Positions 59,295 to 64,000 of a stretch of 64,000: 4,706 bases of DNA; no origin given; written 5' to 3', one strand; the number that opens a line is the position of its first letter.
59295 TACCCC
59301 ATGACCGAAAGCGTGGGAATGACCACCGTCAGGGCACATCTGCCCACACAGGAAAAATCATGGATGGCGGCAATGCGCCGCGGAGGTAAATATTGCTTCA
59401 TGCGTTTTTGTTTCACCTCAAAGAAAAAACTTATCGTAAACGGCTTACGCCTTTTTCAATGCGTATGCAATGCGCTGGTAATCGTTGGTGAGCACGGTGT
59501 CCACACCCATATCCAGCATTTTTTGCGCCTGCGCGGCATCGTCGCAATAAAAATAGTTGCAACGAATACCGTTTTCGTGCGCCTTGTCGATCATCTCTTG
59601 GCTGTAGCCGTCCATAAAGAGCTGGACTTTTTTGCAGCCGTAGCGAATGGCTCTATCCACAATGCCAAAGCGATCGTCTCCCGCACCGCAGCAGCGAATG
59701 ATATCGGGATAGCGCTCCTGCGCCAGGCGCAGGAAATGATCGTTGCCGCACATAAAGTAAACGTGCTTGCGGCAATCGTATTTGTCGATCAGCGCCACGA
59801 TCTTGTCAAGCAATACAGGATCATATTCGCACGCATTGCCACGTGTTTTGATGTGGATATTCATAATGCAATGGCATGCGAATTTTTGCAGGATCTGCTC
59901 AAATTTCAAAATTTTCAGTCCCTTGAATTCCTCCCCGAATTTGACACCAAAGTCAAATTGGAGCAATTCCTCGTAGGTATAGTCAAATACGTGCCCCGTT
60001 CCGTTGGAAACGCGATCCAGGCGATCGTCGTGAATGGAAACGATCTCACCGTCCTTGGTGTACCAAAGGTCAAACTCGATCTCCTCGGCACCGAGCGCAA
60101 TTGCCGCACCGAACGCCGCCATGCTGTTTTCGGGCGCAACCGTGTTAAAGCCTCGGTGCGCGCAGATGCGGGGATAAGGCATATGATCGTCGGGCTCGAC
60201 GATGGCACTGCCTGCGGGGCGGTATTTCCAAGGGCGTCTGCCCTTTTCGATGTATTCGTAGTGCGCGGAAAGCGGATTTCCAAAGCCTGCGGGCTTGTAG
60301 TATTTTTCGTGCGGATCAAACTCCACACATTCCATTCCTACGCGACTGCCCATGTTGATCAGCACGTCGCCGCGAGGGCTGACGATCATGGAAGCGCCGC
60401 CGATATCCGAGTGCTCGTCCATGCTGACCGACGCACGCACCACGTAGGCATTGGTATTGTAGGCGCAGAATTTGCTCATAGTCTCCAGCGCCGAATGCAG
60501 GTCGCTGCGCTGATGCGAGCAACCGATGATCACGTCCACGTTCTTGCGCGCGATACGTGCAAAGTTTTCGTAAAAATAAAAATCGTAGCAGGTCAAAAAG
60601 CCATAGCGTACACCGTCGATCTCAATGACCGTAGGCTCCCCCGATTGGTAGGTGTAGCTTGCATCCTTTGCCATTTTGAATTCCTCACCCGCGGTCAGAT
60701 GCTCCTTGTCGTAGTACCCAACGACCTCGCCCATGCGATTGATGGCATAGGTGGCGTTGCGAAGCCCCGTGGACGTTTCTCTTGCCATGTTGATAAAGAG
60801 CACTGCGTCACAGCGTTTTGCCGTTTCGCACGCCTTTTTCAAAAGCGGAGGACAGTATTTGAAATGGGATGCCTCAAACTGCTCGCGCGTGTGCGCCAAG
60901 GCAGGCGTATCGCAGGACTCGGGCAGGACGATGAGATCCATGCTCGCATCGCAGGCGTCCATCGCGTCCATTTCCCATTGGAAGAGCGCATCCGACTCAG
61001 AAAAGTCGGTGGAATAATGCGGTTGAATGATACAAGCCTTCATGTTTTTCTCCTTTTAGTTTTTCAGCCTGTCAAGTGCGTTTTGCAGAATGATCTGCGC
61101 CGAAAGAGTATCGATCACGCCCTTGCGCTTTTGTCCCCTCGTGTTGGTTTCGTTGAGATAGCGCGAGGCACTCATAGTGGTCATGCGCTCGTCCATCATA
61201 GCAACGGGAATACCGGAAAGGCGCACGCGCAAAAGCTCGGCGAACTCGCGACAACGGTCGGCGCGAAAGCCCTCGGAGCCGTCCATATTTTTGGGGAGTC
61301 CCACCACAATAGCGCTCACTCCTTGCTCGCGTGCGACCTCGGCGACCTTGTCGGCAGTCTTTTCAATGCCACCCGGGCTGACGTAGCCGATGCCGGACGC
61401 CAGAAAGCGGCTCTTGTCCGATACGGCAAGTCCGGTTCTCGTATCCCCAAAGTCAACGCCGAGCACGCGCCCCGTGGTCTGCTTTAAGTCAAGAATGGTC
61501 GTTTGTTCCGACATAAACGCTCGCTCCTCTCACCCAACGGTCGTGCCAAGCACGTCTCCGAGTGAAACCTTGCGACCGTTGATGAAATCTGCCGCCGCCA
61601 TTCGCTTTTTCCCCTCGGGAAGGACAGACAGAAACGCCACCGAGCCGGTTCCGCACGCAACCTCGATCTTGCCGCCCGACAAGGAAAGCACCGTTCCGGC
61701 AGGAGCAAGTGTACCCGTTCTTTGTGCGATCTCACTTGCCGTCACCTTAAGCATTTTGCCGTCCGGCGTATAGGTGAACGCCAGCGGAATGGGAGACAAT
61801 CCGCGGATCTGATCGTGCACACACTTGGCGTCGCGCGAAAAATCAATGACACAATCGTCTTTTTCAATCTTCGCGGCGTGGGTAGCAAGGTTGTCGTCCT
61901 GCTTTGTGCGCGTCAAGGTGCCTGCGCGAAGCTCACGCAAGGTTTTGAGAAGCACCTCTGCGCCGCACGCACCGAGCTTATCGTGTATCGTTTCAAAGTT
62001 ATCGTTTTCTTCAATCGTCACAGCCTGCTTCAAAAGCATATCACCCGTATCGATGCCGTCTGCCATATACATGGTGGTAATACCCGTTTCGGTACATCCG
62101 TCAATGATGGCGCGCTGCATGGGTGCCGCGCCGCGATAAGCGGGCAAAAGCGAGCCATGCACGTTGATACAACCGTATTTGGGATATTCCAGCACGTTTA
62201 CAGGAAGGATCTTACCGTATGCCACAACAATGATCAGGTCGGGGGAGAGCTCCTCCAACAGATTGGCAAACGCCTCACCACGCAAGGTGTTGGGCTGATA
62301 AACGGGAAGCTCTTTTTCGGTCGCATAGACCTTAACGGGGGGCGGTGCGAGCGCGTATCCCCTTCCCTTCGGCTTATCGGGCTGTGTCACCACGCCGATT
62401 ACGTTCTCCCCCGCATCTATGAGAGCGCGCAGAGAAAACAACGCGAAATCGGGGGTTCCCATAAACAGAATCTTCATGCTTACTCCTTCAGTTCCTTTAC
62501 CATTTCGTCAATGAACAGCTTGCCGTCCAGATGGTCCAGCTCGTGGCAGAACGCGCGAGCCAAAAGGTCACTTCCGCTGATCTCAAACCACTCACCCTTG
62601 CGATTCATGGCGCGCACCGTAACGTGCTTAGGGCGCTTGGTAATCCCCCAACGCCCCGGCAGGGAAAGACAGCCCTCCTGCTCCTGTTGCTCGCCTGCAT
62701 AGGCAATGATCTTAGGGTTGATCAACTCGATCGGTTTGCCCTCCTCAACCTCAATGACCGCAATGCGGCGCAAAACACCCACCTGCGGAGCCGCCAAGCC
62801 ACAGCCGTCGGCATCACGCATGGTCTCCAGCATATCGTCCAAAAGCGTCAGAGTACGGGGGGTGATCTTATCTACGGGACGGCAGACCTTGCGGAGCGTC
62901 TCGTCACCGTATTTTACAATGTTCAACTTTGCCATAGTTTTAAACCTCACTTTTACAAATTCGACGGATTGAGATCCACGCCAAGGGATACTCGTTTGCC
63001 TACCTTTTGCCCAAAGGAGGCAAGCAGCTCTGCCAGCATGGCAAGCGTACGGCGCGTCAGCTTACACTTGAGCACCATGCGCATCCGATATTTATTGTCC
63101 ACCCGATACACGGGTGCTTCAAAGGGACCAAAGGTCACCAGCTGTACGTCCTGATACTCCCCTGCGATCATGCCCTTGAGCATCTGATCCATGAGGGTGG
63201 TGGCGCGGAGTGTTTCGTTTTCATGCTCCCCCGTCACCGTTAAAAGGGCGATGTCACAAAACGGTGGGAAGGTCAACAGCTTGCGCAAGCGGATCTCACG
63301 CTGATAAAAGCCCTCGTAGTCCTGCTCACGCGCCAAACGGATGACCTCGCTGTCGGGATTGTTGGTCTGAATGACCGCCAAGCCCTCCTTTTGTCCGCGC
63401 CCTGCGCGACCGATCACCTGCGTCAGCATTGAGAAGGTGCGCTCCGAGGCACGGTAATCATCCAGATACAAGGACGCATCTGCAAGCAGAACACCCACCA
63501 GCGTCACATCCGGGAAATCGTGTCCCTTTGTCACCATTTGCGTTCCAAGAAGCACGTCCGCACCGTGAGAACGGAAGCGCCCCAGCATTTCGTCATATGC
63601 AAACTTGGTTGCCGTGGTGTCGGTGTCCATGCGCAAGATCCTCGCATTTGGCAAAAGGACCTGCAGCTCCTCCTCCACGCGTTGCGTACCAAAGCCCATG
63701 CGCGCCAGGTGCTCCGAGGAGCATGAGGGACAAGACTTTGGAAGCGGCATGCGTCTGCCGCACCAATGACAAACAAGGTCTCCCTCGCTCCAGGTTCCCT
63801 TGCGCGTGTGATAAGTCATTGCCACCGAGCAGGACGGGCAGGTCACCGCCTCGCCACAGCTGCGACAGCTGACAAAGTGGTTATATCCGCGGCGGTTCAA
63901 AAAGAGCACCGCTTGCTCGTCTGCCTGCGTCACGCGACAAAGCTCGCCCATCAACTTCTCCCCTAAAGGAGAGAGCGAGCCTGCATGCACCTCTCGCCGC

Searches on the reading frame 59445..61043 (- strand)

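Call 34: search_protein_families(library=pfam, proteins=[window:59445-61043:-], max_evalue=0.0001)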
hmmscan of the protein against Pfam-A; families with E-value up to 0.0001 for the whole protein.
window:59445-61043:- (532 aa): 2 families
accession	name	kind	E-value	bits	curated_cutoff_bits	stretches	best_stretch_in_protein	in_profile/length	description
PF03009.23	GDPD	-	1.2e-30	107.9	23.6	1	296-521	1-241/244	Glycerophosphoryl diester phosphodiesterase family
PF00795.27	CN_hydrolase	-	1.8e-22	80.4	23.2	1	14-230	12-233/256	Carbon-nitrogen hydrolase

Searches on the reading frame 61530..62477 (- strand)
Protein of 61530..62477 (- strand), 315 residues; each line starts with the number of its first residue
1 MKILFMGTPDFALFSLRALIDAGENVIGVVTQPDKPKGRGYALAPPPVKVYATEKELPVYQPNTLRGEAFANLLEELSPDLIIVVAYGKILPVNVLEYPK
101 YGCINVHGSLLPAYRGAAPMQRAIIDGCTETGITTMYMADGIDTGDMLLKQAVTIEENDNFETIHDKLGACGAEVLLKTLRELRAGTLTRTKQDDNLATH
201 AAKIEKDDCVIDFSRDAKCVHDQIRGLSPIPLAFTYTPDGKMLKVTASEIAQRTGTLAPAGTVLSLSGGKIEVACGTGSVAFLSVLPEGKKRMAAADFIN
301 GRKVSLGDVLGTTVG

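Call 34: search_protein_families(library=pfam, proteins=[window:61530-62477:-], max_evalue=0.0001)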
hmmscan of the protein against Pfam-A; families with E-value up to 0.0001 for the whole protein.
window:61530-62477:- (315 aa): 2 families
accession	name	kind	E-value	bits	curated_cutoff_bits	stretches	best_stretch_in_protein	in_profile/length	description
PF00551.24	Formyl_trans_N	-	1.1e-44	152.8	26.1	1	1-179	1-180/181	Formyl transferase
PF02911.23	Formyl_trans_C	-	4.5e-21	75.3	21.1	1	203-302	1-99/100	Formyl transferase, C-terminal domain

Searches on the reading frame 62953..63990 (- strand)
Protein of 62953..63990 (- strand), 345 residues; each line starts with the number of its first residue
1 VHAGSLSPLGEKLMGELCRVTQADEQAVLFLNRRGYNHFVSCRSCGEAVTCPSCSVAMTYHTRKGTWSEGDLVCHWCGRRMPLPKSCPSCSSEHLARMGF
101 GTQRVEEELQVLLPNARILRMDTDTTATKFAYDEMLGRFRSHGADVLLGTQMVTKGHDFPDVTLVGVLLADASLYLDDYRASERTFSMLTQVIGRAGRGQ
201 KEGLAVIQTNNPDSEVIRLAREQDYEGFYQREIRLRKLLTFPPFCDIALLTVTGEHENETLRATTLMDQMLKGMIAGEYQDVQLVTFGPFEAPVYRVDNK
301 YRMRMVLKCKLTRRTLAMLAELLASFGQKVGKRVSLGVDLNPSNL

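Call 34: search_protein_families(library=pfam, proteins=[window:62953-63990:-], max_evalue=0.0001)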
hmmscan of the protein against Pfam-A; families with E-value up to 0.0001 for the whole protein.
window:62953-63990:- (345 aa): 3 families
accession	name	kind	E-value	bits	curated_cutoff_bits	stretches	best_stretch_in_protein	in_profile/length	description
PF18074.6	PriA_C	-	1.3e-16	61.6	26.9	1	243-342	1-95/95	Primosomal protein N C-terminal domain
PF18319.7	Zn_ribbon_PriA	-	1.4e-07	31.8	26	1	51-82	1-27/27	PriA DNA helicase Cys-rich region (CRR) domain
PF00271.37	Helicase_C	-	1.3e-06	29.1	23.5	1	110-198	32-108/110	Helicase conserved C-terminal domain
